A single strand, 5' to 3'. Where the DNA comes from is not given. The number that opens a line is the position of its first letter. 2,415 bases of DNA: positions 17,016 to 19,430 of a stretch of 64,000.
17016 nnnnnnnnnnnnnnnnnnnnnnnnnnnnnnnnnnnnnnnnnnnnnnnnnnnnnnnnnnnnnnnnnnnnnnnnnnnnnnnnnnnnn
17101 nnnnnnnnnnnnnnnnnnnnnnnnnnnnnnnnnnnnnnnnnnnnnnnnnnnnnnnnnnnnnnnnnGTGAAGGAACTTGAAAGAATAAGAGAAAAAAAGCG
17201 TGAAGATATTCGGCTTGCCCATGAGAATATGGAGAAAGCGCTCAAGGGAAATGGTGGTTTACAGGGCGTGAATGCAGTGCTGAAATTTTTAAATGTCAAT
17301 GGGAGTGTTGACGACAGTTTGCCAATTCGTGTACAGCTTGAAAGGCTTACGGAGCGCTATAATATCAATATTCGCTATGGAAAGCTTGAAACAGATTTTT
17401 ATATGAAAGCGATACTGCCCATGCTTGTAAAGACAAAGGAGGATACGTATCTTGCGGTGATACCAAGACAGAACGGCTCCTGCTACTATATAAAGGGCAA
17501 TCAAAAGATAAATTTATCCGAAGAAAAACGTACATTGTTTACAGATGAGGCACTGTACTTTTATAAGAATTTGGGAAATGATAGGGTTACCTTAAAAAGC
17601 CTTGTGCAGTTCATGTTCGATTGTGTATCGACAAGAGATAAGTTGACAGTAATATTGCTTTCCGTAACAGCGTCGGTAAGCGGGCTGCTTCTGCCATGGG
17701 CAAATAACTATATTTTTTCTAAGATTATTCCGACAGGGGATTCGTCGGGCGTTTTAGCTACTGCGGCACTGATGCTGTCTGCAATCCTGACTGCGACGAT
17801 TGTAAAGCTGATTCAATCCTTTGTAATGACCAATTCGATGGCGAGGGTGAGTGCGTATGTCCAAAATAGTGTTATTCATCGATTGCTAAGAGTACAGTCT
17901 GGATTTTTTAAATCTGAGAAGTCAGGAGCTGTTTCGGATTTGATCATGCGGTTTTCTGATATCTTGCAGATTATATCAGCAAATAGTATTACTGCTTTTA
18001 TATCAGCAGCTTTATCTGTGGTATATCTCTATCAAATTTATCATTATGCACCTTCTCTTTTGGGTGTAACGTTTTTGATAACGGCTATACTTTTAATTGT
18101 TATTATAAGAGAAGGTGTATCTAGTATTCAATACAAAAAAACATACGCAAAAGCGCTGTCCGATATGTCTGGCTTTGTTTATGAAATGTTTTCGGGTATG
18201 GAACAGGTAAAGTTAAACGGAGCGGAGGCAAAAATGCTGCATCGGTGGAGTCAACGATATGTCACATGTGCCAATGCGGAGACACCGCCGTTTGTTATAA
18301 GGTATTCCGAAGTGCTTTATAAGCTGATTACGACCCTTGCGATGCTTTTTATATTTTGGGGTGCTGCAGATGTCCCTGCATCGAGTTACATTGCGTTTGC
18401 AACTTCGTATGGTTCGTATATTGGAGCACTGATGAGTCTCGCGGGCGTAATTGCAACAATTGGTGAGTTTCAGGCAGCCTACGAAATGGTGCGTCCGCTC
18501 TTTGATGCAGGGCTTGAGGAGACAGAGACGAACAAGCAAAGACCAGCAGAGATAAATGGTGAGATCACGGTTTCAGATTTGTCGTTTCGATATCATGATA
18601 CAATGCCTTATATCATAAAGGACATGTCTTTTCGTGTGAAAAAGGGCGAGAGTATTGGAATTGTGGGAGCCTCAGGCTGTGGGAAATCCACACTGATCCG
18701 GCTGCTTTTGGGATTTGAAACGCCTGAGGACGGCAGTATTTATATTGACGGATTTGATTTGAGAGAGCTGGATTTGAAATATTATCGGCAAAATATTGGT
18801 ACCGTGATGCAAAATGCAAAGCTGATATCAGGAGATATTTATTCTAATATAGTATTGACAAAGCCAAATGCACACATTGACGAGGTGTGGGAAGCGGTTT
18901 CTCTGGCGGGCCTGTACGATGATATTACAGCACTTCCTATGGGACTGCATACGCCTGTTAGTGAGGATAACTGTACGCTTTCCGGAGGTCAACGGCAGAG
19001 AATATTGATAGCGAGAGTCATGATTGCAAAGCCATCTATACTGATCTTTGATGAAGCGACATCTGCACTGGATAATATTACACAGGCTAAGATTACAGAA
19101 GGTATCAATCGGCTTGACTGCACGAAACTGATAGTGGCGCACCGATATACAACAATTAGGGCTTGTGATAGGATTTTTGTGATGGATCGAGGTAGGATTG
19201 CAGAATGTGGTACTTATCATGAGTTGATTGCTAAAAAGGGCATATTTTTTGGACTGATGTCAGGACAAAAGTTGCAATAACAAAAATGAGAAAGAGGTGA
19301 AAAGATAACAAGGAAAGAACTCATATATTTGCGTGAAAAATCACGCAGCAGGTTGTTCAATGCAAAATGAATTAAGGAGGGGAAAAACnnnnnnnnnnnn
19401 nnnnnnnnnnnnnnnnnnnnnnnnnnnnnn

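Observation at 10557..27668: Candidate novel locus: a ComD/ComE-like two-component system divergent from an operon of PBP-lipoprotein, HlyD, C39-ABC, ABC, giant SLH surface protein and GG peptide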

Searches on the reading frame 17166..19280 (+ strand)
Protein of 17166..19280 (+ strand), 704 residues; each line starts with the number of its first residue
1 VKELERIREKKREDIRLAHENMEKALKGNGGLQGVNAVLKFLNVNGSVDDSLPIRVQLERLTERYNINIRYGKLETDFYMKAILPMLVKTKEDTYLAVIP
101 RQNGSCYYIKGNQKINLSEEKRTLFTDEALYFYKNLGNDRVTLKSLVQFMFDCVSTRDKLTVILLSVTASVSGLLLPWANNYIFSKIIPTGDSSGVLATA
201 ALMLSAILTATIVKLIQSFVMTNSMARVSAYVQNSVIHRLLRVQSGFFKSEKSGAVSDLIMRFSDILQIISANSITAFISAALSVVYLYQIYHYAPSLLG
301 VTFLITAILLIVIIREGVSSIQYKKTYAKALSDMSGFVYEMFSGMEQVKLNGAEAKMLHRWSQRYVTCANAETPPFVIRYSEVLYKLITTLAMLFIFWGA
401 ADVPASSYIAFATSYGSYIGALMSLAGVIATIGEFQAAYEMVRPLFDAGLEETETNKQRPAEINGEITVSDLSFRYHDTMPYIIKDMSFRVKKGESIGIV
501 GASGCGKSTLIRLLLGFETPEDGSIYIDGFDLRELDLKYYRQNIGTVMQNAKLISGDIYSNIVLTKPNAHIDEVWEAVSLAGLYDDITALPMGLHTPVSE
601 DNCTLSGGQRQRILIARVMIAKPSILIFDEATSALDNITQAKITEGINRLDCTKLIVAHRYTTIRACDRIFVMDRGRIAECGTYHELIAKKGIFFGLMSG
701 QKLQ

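Call 3: search_protein_families(library=pfam, proteins=[window:17166-19280:+], max_evalue=0.01)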
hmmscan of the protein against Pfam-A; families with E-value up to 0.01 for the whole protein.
window:17166-19280:+ (704 aa): 3 families
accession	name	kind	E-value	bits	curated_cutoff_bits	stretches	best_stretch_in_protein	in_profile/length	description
PF00005.33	ABC_tran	-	2.9e-32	112.6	25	1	485-633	2-137/137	ABC transporter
PF00664.28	ABC_membrane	-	3.7e-19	69.9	28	1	162-399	4-246/274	ABC transporter transmembrane region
PF02463.25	SMC_N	-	1.5e-05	25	40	1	120-672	122-210/220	RecF/RecN/SMC N terminal domain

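Call 5: search_protein_families(library=ncbifam, proteins=[window:17166-19280:+], max_evalue=0.01)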
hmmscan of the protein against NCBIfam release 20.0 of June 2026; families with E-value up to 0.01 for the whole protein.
window:17166-19280:+ (704 aa): 188 families (the best 25 are shown)
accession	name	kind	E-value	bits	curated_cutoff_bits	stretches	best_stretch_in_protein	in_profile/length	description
TIGR03797.1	NHLM_micro_ABC2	equivalog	5e-168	560.7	709.4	1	55-701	32-685/686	NHLP bacteriocin export ABC transporter permease/ATPase subunit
TIGR01846.1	type_I_sec_HlyB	subfamily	8.8e-98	328.4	725.55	1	65-699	44-690/694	type I secretion system permease/ATPase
TIGR03796.1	NHLM_micro_ABC1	equivalog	8.4e-91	305.2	853.3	1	158-698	155-709/710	NHLP family bacteriocin export ABC transporter peptidase/permease/ATPase subunit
TIGR03375.1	type_I_sec_LssB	subfamily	2.3e-87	293.9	693.1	1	57-690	38-691/696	type I secretion system permease/ATPase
TIGR02203.1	MsbA_lipidA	equivalog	1.2e-81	274.9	602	1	162-698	20-566/572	lipid A export permease/ATP-binding protein MsbA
TIGR02204.1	MsbA_rel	hypoth_equivalog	3e-77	260.6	780.4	1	141-697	4-571/576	ABC transporter, permease/ATP-binding protein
TIGR01193.1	bacteriocin_ABC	subfamily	7.8e-73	246.1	523.85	1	144-698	142-706/708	peptide cleavage/export ABC transporter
TIGR00958.1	3a01208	subfamily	1.9e-70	238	874.6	1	159-695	163-708/711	antigen peptide transporter 2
NF045513.1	HepA_fam_ABC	equivalog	2.4e-69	234.3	725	1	193-695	91-603/610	heterocyst formation ABC transporter subunit HepA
NF010178.0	PRK13657.1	equivalog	1.9e-68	231.4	733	1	226-702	84-571/588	glucan ABC transporter ATP-binding protein/ permease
NF052233.1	CphA_assoc_ABC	equivalog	4.5e-66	223.7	880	1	193-702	226-744/766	cyanophycin metabolism-associated ABC transporter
TIGR02857.1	CydD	equivalog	3.7e-64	217.6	435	2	436-673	291-529/529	thiol reductant ABC exporter subunit CydD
TIGR01842.1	type_I_sec_PrtD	subfamily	6.8e-62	209.7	510.15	1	161-690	10-543/544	type I secretion system permease/ATPase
NF008381.0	PRK11176.1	equivalog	1.2e-61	208.9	867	1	200-698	68-576/582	lipid A ABC transporter ATP-binding protein/permease MsbA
NF008379.0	PRK11174.1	equivalog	3.8e-58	197.6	684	1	442-700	324-583/588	heme ABC transporter permease/ATP-binding protein CydD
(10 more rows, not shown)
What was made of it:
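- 17166..19280 (+): ABC2: partner ABC half-transporter without a recognisable C39 domain. The N-terminal ~150 aa are of unknown relation. Best NCBIfam hit TIGR03797, 561 bits against a cut-off of 709 (call 5).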

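Call 13: find_encoding_contigs(protein=window:17166-19280:+, flank=10000, max_places=6)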
Protein window:17166-19280:+ (704 aa): 5 contigs read that carry it; 2 places shown.
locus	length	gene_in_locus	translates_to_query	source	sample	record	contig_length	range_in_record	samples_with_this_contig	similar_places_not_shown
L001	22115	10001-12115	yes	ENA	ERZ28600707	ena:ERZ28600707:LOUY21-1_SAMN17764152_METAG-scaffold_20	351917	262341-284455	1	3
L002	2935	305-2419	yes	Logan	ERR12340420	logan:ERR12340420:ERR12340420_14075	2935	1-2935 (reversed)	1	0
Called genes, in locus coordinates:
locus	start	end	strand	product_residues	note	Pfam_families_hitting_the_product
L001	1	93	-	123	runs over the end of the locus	-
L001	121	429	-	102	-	PF00085:Thioredoxin, PF08534:Redoxin (faint), PF14595:Thioredoxin_9, PF13098:Thioredoxin_2, PF13905:Thioredoxin_8 (weak), PF13192:Thioredoxin_3 (weak)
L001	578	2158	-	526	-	PF07969:Amidohydro_3, PF01979:Amidohydro_1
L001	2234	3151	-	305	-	PF00892:EamA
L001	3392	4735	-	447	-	PF14501:HATPase_c_5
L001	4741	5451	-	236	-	PF00072:Response_reg, PF04397:LytTR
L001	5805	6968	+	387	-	PF13458:Peripla_BP_6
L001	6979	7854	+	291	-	-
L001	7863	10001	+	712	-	PF03412:Peptidase_C39, PF13529:Peptidase_C39_2 (faint), PF00664:ABC_membrane, PF00005:ABC_tran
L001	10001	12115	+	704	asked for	PF02463:SMC_N (faint), PF00664:ABC_membrane, PF00005:ABC_tran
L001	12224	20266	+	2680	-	PF03160:Calx-beta, PF00395:SLH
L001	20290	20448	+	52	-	-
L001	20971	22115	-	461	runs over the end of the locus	PF00768:Peptidase_S11, PF13354:Beta-lactamase2, PF07943:PBP5_C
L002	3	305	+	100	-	?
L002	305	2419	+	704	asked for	PF02463:SMC_N (faint), PF00664:ABC_membrane, PF00005:ABC_tran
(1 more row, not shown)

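Call 34: find_related_loci(query=A2, collection=genome_contigs, flank=10000)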
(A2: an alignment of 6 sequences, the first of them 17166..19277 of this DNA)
Query A2 (704 aa) in genome_contigs; peptide patterns used: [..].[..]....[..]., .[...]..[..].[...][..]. (x = any residue, [..] = any of these).
59 stretches matched a pattern; 24 encode a relative of the query (tblastn E <= 1e-3); 22 distinct loci.
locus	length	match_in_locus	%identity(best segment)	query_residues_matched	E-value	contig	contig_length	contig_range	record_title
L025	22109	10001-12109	93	1-703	0e+0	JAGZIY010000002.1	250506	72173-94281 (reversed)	MAG: Butyricicoccus pullicaecorum isolate L3_128_245G1_dasL3_128_245G1_concoct_10 L3_128_245G1_scaffold_4, whole genome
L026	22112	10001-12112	88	1-704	0e+0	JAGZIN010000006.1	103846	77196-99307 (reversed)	MAG: Butyricicoccus pullicaecorum isolate L3_129_030G1_dasL3_129_030G1_concoct_19_sub L3_129_030G1_scaffold_130, whole g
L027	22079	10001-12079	54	2-694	0e+0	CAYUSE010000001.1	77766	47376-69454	MAG TPA_asm: uncultured Lachnospiraceae bacterium isolate SRP287540_co2_367 genome assembly, contig: NODE_182_length_777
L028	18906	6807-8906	51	5-704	0e+0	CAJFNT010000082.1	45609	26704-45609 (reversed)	uncultured Clostridia bacterium isolate Coassembly_mag_147 genome assembly, contig: MAGpy_11413_min2k_bin_147_fak87_1109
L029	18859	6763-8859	52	5-703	0e+0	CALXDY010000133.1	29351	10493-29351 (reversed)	MAG: uncultured Oscillospiraceae bacterium isolate E06__bin200 genome assembly, contig: E06__k127_671627, whole genome s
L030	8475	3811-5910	52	2-701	0e+0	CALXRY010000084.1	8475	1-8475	MAG: uncultured Clostridia bacterium isolate E13__bin172 genome assembly, contig: E13__k127_1120573, whole genome shotgu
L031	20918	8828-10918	53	5-701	0e+0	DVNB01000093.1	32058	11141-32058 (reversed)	MAG TPA_asm: Candidatus Ornithomonoglobus merdipullorum isolate USAMLcec3-3695 USAMLcec3__C90776_L32058_SRR5280514, whol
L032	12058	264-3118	50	2-701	0e+0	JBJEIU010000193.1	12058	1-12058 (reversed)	MAG: Hominilimicola sp. isolate PUUB57_bin.024 NODE_2921_length_12058_cov_4.893443, whole genome shotgun sequence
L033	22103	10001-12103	50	2-702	0e+0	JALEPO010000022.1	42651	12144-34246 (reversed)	MAG: Clostridia bacterium isolate SUG219 k141_1636788, whole genome shotgun sequence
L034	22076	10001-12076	49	2-694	0e+0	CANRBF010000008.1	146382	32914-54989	MAG: uncultured Monoglobus sp. isolate Lapin-028__bin81 genome assembly, contig: Lapin-028__NODE_53_length_146382_cov_26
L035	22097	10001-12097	48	2-701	0e+0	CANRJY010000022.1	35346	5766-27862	MAG: uncultured Clostridia bacterium isolate Lapin-022__bin21 genome assembly, contig: Lapin-022__NODE_1123_length_35346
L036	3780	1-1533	57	191-701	0e+0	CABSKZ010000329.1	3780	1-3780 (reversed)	MAG TPA_asm: uncultured Clostridiales bacterium isolate MGYG-HGUT-02685 genome assembly, contig: GUT_GENOME158306_329, w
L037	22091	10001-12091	52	5-701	0e+0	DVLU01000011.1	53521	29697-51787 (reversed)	MAG TPA_asm: Candidatus Ornithomonoglobus intestinigallinarum isolate CHK181-108 CHK181__C20692_L53521_ERR3414576, whole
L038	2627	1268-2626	44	5-457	3e-133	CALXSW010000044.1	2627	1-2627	MAG: uncultured Clostridia bacterium isolate E09__bin202 genome assembly, contig: E09__k127_3588967, whole genome shotgu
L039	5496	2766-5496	46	5-698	1e-98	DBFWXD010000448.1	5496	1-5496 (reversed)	MAG TPA_asm: Eubacteriales bacterium isolate MAG8945 contig448, whole genome shotgun sequence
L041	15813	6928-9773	50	2-701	0e+0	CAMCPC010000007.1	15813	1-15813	MAG: uncultured Oscillospiraceae bacterium isolate SRR17382104_bin.13_metaWRAP_v1.3_MAG genome assembly, contig: ERZ1054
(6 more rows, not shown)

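Call 43: search_protein_families(library=pfam, proteins=[L037:2136-5762:+, L035:12301-17142:+, L041:339-1172:+, L041:1334-3190:+, L037:20320-21411:+], max_evalue=1)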
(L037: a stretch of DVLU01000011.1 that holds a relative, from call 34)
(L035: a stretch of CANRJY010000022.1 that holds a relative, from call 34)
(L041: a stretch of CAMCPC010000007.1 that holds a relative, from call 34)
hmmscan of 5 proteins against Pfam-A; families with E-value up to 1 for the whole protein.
L037:2136-5762:+ (1208 aa): 3 families
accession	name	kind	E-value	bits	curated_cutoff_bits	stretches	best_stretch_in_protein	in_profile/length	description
PF13229.12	Beta_helix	-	1.7e-05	24.9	25.9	1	894-1015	35-149/158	Right handed beta helix region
PF02415.23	Chlam_PMP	-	0.078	13.7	20.6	1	949-964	1-18/19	Chlamydia polymorphic membrane protein (Chlamydia_PMP) repeat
PF01186.22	Lysyl_oxidase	-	0.11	12.5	20.4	1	499-536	158-195/204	Lysyl oxidase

L035:12301-17142:+ (1613 aa): 8 families
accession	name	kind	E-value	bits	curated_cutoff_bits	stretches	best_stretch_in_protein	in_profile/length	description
PF15979.11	Glyco_hydro_115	-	8.7e-113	377.6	27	1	289-664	2-335/335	Glycosyl hydrolase family 115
PF17829.7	GH115_C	-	2.7e-41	141.7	24.1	1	918-1092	2-172/172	Glycosyl hydrolase family 115 C-terminal domain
PF13620.12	CarboxypepD_reg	-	4.6e-05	24.1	32.3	1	1541-1610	7-81/82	Carboxypeptidase regulatory-like domain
PF19190.6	BACON_2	-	0.00028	21.2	25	1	819-874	8-67/94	Viral BACON domain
PF03648.19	Glyco_hydro_67N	-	0.004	17.8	24.3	1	177-254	44-120/120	Glycosyl hydrolase family 67 N-terminus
PF18560.7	Lectin_like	-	0.03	14.9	27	1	1353-1399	61-107/156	Lectin like domain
PF22312.2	SgrA_ig-like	-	0.13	12.8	27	1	888-942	8-63/110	SgrA, immunoglobulin-like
PF03068.20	PAD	-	0.13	11.7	25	1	467-504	266-303/395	Protein-arginine deiminase (PAD)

L041:339-1172:+ (277 aa): 2 families
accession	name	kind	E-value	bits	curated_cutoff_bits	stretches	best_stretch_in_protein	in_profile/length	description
PF00072.30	Response_reg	-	3.3e-15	56.7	30.2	1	3-116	1-109/111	Response regulator receiver domain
PF00486.34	Trans_reg_C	-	5.6e-06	26.8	26.2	1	157-220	8-69/77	Transcriptional regulatory protein, C terminal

L041:1334-3190:+ (618 aa): 7 families
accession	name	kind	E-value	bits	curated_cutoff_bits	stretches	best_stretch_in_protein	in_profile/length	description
PF06580.19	His_kinase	-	7.1e-19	68.3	25.2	1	411-489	3-81/81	Histidine kinase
PF02518.31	HATPase_c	-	6.6e-12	46.3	26.4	1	506-600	9-109/111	Histidine kinase-, DNA gyrase B-, and HSP90-like ATPase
PF13581.12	HATPase_c_2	-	0.011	16.1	27.4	1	510-555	39-84/127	Histidine kinase-like ATPase domain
PF07695.17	7TMR-DISM_7TM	-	0.053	13.9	29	1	193-383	7-199/205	7TM diverse intracellular signalling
PF14327.11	CSTF2_hinge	-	0.094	13.6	27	1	406-445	13-52/81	Hinge domain of cleavage stimulation factor subunit 2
PF22820.2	TcaA_3rd_4th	-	0.12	12.7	27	1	90-114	1-25/73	TcaA protein 3rd/4th domain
PF09843.14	DUF2070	-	0.26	10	30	1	207-398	6-184/561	Predicted membrane protein (DUF2070)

L037:20320-21411:+ (363 aa): 5 families
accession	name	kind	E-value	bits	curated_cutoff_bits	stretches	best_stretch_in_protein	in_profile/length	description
PF14501.12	HATPase_c_5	-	1.5e-19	70.3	22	1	253-354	4-101/102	GHKL domain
PF02518.31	HATPase_c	-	7.1e-05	23.7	26.4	1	256-349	7-104/111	Histidine kinase-, DNA gyrase B-, and HSP90-like ATPase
PF19529.4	DUF6057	-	0.041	13.2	29.8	1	20-172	118-283/569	Family of unknown function (DUF6057)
PF07765.17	KIP1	-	0.18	12.4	33.9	1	168-214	15-61/74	KIP1-like protein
PF01378.23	IgG_binding_B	-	0.21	12.4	25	0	335-349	49-63/68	B domain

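Call 81: find_related_loci(query=A2, collection=metagenome_contigs, flank=10000)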
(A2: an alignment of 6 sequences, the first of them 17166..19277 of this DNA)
Query A2 (704 aa) in metagenome_contigs; peptide patterns used: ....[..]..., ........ (x = any residue, [..] = any of these).
600 stretches matched a pattern (row limit reached: there are more); 597 encode a relative of the query (tblastn E <= 1e-3); the best 80 are kept; 80 distinct loci.
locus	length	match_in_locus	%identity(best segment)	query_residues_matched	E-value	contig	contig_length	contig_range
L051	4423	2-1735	35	128-703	3e-131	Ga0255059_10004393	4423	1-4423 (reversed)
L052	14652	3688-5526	34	93-701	4e-116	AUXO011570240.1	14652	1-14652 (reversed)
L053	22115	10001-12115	33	8-695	2e-127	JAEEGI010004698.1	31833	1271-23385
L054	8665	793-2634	31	87-701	4e-99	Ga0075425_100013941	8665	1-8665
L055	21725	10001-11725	33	132-703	2e-95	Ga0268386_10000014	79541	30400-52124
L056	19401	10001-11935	30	66-701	1e-95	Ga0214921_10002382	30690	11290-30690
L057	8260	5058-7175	30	1-701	4e-92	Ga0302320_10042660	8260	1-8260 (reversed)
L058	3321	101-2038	30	57-697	3e-88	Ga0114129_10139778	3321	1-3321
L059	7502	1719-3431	32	128-694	5e-84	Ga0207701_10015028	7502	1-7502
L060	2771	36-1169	38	332-701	1e-85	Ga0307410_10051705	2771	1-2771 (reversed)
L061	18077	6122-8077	30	58-701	9e-86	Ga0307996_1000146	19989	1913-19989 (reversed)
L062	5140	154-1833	32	125-694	4e-79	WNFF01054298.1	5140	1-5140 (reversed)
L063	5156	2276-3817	31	195-702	2e-75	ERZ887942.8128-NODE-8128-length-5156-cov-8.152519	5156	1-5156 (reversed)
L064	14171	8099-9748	29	162-702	5e-69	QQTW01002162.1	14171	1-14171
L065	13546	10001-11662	29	160-702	3e-66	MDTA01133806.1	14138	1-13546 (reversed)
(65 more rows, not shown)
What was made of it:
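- Tried and rejected: Metagenome scan with the ABC2 alignment (call 81).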

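Call 94: search_protein_families(library=pfam, proteins=[L032:11383-11856:+, L027:20421-21254:+, L027:21413-22027:+, L028:17386-18798:+, L029:17350-18795:+, L033:20974-22101:+, L034:20814-22076:+, L031:19767-20693:-, L037:21702-22085:-, L027:4302-5381:+], max_evalue=0.01)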
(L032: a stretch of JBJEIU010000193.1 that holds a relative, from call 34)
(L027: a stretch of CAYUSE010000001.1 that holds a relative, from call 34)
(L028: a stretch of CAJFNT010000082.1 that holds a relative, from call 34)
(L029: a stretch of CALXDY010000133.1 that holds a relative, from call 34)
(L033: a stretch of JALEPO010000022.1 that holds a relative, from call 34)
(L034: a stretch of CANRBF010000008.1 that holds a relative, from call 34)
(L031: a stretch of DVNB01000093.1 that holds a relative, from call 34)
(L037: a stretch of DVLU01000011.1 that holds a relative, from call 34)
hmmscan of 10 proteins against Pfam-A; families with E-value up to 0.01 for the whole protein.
L032:11383-11856:+ (157 aa): 1 family
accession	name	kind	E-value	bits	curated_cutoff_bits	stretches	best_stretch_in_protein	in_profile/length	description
PF00072.30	Response_reg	-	1.4e-14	54.7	30.2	1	25-136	1-110/111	Response regulator receiver domain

L027:20421-21254:+ (277 aa): 3 families
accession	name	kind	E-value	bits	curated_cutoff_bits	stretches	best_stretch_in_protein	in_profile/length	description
PF12833.13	HTH_18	-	5.5e-22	78.3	33.6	1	194-272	1-79/80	Helix-turn-helix domain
PF00165.29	HTH_AraC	-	8.2e-20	70.9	26.6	2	181-222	1-42/42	Bacterial regulatory helix-turn-helix proteins, AraC family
PF02311.25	AraC_binding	-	1.9e-08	34.6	21.1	1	27-97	17-87/135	AraC-like ligand binding domain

L027:21413-22027:+ (204 aa): 0 families

L028:17386-18798:+ (470 aa): 3 families
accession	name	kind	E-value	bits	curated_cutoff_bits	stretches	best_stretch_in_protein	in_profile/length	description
PF08245.18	Mur_ligase_M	-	4.9e-34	118.5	24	1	138-309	1-200/200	Mur ligase middle domain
PF02875.26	Mur_ligase_C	-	9.7e-12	46.3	28.4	1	330-446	1-126/127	Mur ligase, glutamate ligase domain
PF21799.2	MurD-like_N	-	5.7e-07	30.2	27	1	32-121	1-87/88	Mur ligase MurD-like, N-terminal domain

L029:17350-18795:+ (481 aa): 0 families

L033:20974-22101:+ (376 aa): 4 families
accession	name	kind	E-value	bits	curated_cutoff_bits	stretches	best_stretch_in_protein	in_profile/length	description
PF00768.25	Peptidase_S11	-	1.1e-58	199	27.6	1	53-273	11-238/239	D-alanyl-D-alanine carboxypeptidase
PF07943.18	PBP5_C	-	1.5e-10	41.5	21.2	1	290-375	1-89/91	Penicillin-binding protein 5, C-terminal domain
PF13354.11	Beta-lactamase2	-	3.8e-06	26.8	22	1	60-194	5-142/214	Beta-lactamase enzyme family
PF02113.21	Peptidase_S13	-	0.0017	17.6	22.8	1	55-99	18-63/444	D-Ala-D-Ala carboxypeptidase 3 (S13) family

L034:20814-22076:+ (421 aa): 0 families

L031:19767-20693:- (308 aa): 2 families
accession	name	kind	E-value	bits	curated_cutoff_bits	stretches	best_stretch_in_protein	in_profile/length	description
PF14512.11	TM1586_NiRdase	-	4.4e-82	275.3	27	1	89-300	1-215/215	Putative TM nitroreductase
PF00881.29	Nitroreductase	-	5.9e-09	36.8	23.5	1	171-220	118-167/167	Nitroreductase family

L037:21702-22085:- (127 aa): 0 families

L027:4302-5381:+ (359 aa): 0 families
